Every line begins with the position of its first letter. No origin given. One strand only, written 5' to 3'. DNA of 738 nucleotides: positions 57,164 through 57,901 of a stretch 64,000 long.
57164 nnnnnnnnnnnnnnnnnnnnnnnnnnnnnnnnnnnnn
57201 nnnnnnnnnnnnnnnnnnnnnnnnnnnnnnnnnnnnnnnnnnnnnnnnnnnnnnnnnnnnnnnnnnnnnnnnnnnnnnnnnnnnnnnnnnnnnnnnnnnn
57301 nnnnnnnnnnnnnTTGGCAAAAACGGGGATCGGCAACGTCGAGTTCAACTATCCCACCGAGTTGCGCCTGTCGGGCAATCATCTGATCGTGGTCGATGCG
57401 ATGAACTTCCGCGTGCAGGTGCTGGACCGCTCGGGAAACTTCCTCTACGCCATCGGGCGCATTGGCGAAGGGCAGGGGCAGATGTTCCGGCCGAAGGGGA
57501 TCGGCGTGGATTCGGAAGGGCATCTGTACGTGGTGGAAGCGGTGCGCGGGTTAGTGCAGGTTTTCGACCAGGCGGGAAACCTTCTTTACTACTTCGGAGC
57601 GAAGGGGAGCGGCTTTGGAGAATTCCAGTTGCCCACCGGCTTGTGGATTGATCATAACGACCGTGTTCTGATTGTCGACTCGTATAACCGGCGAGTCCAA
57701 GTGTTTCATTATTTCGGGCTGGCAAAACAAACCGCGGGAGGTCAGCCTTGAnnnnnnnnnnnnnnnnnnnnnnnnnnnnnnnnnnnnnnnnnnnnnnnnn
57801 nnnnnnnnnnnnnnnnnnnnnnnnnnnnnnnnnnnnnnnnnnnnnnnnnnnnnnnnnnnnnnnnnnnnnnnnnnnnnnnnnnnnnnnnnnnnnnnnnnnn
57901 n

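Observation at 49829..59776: Seven-gene multihaem-cytochrome / NHL / PpiC-PPIase / beta-barrel operon resembling Geobacter OmcS/OmcE nanowire loci, in an apparently acidobacterial genome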

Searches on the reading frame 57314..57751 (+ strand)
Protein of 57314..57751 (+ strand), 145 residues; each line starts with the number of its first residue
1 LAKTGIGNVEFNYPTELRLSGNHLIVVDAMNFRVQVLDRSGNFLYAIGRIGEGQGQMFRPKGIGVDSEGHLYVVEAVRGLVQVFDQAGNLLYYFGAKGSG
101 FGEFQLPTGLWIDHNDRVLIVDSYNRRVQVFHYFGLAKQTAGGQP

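Call 6: search_protein_families(library=pfam, proteins=[window:57314-57751:+], max_evalue=0.01)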
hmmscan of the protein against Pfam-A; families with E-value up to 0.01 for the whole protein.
window:57314-57751:+ (145 aa): 5 families
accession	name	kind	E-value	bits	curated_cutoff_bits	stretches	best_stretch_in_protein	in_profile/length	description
PF01436.27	NHL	-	9.4e-15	54.3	20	3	104-131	1-28/28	NHL repeat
PF17170.10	DUF5128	-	7.4e-14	52.1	22.9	2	10-76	42-109/321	6-bladed beta-propeller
PF08450.18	SGL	-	0.0018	18.3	26.3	0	21-91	145-217/246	SMP-30/Gluconolactonase/LRE-like region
PF16288.11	DUF4934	-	0.0079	16.7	27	0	16-90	28-100/102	Domain of unknown function (DUF4934)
PF25021.1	TEN_NHL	-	0.0081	15.6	27.1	0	55-88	139-170/357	Teneurin NHL domain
